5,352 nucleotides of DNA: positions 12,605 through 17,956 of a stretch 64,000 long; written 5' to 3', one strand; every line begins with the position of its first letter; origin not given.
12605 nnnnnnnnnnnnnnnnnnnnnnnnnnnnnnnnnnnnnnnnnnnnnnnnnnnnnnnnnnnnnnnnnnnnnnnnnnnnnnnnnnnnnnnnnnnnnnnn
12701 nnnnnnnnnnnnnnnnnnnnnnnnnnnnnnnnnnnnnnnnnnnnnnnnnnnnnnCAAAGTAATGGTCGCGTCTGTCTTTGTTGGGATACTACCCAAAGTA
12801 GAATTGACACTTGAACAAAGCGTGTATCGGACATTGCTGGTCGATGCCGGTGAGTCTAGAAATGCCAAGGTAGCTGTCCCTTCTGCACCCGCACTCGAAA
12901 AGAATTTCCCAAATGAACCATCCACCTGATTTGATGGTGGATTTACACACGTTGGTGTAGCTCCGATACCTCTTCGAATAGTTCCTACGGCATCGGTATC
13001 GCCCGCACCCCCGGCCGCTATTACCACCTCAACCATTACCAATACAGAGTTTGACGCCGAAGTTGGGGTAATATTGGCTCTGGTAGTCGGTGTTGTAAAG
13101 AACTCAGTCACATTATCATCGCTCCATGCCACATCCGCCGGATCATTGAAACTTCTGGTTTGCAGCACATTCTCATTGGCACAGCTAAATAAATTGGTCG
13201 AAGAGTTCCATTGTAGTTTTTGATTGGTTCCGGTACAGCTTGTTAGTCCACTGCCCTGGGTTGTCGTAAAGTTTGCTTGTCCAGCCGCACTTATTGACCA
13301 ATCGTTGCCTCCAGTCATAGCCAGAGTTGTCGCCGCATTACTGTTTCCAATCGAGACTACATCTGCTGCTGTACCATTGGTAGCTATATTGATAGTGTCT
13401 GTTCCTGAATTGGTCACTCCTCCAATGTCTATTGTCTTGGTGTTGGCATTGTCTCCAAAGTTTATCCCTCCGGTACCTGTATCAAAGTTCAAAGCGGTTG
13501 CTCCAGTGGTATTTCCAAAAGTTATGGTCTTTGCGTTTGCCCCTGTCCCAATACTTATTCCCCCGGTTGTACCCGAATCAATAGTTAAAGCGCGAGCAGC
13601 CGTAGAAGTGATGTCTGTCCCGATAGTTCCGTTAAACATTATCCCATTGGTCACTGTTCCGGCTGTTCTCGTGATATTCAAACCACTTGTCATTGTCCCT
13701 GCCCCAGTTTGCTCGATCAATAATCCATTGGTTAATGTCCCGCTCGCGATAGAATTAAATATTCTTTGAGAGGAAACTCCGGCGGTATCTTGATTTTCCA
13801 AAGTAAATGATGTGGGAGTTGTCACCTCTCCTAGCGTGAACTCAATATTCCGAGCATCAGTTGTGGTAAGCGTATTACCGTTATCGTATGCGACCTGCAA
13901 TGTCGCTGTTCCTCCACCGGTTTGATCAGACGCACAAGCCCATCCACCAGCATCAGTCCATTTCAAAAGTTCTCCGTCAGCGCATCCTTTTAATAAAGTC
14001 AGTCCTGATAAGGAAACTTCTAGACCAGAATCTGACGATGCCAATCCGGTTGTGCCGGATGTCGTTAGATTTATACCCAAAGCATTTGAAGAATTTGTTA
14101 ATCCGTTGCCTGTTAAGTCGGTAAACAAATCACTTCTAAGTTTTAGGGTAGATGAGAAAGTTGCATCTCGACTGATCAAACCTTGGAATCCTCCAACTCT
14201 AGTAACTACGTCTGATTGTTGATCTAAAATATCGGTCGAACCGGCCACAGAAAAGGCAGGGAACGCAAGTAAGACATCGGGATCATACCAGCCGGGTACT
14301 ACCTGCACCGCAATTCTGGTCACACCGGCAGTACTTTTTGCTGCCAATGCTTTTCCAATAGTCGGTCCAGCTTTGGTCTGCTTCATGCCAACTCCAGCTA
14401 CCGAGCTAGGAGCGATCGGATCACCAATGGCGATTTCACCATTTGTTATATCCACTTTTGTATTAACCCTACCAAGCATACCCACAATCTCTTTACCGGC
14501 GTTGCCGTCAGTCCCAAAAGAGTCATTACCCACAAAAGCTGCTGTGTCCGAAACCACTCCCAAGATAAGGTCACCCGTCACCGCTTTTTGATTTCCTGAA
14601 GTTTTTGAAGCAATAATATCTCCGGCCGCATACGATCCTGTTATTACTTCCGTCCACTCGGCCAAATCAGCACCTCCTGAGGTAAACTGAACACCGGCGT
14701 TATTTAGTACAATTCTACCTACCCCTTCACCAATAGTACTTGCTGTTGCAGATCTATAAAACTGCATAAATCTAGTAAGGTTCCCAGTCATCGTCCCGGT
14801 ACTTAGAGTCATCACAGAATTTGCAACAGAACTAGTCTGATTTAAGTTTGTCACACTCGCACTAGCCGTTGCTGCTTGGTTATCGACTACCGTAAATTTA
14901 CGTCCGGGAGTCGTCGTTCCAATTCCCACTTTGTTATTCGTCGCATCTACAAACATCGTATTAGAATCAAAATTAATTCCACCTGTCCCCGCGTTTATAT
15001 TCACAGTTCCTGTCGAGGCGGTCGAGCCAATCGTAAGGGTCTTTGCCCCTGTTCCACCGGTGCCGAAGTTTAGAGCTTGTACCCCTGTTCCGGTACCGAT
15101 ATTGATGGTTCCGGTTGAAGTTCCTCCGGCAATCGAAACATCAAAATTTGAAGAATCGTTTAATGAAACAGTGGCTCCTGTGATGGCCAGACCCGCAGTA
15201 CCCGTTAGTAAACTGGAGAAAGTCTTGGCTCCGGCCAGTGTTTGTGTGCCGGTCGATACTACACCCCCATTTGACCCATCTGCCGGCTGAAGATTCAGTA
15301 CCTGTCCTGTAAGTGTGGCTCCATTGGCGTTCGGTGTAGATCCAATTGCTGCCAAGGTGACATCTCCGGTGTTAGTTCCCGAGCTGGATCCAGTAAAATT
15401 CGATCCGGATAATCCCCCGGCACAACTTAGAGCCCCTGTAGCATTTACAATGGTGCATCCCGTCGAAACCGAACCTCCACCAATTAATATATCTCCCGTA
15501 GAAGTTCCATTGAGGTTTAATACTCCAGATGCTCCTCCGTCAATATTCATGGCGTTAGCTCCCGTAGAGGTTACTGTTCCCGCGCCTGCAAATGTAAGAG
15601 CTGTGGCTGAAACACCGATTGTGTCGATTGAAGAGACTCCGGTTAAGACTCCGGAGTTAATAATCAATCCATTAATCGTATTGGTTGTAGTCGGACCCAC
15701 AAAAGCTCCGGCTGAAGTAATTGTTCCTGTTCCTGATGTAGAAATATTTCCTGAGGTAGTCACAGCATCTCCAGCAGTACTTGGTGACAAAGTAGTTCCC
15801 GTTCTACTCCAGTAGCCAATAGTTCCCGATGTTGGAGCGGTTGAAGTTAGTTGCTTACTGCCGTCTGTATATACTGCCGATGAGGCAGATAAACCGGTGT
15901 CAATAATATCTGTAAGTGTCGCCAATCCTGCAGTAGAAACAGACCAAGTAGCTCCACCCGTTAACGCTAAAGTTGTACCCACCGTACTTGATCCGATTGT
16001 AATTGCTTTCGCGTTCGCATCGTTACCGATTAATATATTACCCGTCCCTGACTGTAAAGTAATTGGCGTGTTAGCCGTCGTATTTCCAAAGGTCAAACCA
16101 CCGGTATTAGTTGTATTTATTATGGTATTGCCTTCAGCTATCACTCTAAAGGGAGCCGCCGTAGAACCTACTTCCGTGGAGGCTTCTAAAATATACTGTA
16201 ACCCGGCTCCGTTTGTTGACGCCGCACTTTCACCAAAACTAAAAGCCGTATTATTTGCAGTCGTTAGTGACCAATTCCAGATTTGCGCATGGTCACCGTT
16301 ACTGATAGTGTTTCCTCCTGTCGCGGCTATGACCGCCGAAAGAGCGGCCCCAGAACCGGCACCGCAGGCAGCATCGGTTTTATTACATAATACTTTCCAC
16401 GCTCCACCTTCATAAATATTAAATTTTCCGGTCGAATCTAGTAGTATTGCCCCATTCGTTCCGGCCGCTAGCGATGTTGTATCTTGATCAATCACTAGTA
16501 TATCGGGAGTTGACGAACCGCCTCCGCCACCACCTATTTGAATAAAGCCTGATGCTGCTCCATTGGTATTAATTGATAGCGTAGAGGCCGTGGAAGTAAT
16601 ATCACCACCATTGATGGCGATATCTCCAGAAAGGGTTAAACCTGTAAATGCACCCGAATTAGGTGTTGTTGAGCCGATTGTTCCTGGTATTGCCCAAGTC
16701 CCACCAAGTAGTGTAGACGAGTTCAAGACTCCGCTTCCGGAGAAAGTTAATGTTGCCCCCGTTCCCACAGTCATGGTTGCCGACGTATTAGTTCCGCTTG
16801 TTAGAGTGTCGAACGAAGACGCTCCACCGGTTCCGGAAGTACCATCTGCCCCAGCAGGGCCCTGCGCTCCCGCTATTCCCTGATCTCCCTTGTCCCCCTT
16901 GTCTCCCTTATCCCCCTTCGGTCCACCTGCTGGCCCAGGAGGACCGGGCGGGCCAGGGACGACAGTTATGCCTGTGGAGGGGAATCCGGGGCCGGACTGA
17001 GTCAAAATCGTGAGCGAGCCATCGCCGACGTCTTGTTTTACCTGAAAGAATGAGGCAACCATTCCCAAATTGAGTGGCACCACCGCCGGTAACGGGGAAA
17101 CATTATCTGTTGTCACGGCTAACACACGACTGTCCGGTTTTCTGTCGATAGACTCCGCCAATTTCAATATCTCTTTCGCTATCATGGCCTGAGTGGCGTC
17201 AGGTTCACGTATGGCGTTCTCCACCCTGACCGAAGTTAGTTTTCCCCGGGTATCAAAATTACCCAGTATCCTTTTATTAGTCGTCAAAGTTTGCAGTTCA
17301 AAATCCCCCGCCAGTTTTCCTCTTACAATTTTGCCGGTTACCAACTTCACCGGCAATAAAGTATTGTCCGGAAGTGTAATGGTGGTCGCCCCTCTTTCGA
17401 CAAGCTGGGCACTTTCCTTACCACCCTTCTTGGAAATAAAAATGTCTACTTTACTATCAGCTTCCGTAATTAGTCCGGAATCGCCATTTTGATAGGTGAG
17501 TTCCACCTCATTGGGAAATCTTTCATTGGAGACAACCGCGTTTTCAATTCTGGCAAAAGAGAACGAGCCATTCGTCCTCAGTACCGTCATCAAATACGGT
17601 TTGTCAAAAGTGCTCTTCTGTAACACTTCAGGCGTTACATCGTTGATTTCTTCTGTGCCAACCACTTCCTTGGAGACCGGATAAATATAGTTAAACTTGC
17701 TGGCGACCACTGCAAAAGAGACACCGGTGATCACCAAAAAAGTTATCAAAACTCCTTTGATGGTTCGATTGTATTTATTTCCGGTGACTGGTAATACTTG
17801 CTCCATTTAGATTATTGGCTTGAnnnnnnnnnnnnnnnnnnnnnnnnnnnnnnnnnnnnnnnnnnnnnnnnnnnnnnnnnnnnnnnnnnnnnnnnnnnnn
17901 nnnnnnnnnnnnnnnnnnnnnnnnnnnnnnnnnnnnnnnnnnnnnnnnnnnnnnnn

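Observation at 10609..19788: Operon for a membrane HTH-Cache regulator, a 2150-aa collagen-like giant surface protein and a LytR_C protein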

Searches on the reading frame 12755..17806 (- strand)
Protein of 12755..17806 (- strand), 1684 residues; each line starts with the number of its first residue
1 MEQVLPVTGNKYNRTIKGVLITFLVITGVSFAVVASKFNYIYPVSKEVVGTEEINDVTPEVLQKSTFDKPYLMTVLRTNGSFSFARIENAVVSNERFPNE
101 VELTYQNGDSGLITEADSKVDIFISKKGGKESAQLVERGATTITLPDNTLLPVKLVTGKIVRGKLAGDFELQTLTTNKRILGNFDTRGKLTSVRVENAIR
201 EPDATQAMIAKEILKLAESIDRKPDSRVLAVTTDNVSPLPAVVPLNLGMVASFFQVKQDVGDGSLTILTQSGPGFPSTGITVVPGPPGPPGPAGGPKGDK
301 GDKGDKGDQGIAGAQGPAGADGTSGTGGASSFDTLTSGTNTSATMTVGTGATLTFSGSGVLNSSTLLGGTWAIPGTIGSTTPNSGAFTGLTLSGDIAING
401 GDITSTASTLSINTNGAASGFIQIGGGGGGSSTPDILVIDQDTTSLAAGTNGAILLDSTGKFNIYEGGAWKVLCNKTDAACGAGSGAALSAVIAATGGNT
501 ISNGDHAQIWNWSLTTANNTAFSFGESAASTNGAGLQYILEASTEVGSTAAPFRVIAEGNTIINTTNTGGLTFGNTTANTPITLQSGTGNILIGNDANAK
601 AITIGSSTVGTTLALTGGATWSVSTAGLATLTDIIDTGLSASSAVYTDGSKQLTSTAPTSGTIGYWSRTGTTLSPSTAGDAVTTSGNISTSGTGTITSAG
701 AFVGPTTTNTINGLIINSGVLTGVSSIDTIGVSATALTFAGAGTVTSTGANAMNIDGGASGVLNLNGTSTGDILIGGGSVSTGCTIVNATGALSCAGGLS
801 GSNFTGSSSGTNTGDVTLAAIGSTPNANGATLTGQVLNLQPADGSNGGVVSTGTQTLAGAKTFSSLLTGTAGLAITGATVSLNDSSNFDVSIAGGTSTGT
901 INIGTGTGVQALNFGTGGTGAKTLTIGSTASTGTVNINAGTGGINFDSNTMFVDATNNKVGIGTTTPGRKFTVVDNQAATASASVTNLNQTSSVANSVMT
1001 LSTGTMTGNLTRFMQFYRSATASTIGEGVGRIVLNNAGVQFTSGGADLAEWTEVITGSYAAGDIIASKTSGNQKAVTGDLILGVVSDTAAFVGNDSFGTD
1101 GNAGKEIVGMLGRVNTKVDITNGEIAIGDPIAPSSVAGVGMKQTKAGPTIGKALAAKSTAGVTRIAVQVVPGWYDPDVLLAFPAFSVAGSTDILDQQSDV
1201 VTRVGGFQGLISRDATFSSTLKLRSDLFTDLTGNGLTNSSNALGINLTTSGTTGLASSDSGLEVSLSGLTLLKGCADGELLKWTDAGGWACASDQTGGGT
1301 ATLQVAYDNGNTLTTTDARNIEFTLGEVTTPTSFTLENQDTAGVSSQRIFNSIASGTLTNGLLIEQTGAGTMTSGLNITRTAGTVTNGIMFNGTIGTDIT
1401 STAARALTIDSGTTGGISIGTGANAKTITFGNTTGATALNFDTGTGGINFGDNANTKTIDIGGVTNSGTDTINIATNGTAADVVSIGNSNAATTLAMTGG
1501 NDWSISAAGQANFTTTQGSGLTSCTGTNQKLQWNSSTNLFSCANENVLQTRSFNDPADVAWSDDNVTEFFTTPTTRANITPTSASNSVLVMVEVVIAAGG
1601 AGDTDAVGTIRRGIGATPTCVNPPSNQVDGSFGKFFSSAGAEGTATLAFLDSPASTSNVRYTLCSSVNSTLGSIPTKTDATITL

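Call 41: search_dna_similar(query=window:12755-17806:-, collection=phages, mode=protein, max_evalue=0.001, max_rows=20)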
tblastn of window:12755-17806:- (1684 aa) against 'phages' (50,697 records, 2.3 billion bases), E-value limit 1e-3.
Records with a match: 1; places in all: 1; records where one place covers at least 80% of the query: 0.
Best place of each record, by identity: <60% 1.
By first word of the organism name: Methylophilales 1.
By host as written in the record: Methylophilales bacterium FZCC0133 1.
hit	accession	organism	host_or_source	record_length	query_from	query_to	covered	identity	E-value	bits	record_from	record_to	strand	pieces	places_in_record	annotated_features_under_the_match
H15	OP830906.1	Methylophilales phage MEP401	Methylophilales bacterium FZCC0133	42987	920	1014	6%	42.7%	6e-4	51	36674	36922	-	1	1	tail structural protein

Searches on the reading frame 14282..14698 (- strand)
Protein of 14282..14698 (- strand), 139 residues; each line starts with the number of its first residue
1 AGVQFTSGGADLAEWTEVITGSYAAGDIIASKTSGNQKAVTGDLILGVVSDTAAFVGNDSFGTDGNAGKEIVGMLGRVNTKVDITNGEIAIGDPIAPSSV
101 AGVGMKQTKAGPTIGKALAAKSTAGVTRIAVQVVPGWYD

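Call 74: search_solved_structures(query=A3, max_evalue=1, show_alignments=2)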
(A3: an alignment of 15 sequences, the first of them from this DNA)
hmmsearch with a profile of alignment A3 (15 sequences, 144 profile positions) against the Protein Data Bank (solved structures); distinct sequences matched with E-value up to 1: 4.
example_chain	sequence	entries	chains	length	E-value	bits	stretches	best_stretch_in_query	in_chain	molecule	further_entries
3gqh_A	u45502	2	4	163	4e-06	29.8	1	11-67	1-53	Preneck appendage protein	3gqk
6qz9_A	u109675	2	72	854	3.4e-05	26.7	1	8-66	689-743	Pre-neck appendage protein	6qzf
28nb_A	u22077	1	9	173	0.00019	24.4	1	7-65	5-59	chaperon domain D4 for tailspike protein Dpo31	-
3suc_A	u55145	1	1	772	0.0033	20.3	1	8-66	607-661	Preneck appendage protein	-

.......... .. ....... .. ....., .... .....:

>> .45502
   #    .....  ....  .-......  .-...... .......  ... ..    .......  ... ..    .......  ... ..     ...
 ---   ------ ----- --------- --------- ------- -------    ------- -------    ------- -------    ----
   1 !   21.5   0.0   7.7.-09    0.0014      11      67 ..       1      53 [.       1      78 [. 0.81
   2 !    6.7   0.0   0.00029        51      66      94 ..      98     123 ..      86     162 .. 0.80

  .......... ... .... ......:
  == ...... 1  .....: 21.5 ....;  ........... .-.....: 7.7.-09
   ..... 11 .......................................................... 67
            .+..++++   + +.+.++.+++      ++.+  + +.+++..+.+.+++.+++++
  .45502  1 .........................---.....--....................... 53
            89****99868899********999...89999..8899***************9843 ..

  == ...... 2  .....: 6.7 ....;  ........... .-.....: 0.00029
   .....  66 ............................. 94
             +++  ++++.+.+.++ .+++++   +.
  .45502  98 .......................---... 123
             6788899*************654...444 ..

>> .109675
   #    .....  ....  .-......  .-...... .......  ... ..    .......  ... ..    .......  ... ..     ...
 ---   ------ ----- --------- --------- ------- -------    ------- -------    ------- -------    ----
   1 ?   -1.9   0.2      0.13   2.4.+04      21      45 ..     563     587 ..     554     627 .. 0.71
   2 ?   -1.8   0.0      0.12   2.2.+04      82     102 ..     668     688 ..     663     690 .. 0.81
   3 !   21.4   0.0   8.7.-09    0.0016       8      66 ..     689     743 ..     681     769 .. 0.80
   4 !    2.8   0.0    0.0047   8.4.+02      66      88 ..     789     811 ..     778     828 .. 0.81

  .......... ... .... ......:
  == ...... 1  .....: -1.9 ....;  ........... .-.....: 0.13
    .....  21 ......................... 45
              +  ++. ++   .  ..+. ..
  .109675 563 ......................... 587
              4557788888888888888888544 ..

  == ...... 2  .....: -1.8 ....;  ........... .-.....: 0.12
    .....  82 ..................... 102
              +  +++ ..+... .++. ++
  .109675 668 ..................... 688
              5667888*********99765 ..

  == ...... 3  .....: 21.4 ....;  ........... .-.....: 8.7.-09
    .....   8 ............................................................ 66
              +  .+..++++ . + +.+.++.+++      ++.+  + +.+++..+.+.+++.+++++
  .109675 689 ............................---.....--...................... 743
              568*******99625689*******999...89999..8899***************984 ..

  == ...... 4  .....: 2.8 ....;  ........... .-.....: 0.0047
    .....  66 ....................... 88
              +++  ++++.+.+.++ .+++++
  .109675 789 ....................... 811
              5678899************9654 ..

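Call 75: search_protein_families(library=pfam, alignment_id=A3, max_evalue=0.1)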
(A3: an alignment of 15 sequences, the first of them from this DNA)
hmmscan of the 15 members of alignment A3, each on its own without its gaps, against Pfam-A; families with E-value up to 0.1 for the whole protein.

A. member 1, seq(139 aa): 1 family
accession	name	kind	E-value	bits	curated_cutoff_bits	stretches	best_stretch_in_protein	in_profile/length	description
PF11962.13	Peptidase_G2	-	0.00027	20.9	25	1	10-60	49-100/228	Peptidase_G2, IMC autoproteolytic cleavage domain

B. families by the number of members that match (of 15 scanned): 8 families
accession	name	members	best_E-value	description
PF11962.13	Peptidase_G2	10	5.7e-06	Peptidase_G2, IMC autoproteolytic cleavage domain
PF09956.15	Phage_cement_2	5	0.0018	Phage cement protein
PF23982.2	XM1_gp53_minor_capsid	2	0.016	XM1 gp53 minor capsid protein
PF02872.23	5_nucleotid_C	1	0.012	5'-nucleotidase, C-terminal domain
PF17201.10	Cache_3-Cache_2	1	0.034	Cache 3/Cache 2 fusion domain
PF21891.1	DUF6917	1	0.037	Family of unknown function (DUF6917)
PF23522.1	Microp_apicomplexa_12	1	0.061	Apicomplexa microprotein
PF07650.23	KH_2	1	0.1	KH domain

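Call 90: find_related_loci(query=A3, collection=viral_contigs, flank=10000)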
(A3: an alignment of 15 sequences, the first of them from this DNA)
Query A3 (139 aa) in viral_contigs; peptide patterns used: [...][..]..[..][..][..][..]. (x = any residue, [..] = any of these).
14 stretches matched a pattern; 1 encode a relative of the query (tblastn E <= 1e-3); 1 distinct loci.
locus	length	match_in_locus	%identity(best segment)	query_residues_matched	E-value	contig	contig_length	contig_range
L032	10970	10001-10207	42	45-118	2e-9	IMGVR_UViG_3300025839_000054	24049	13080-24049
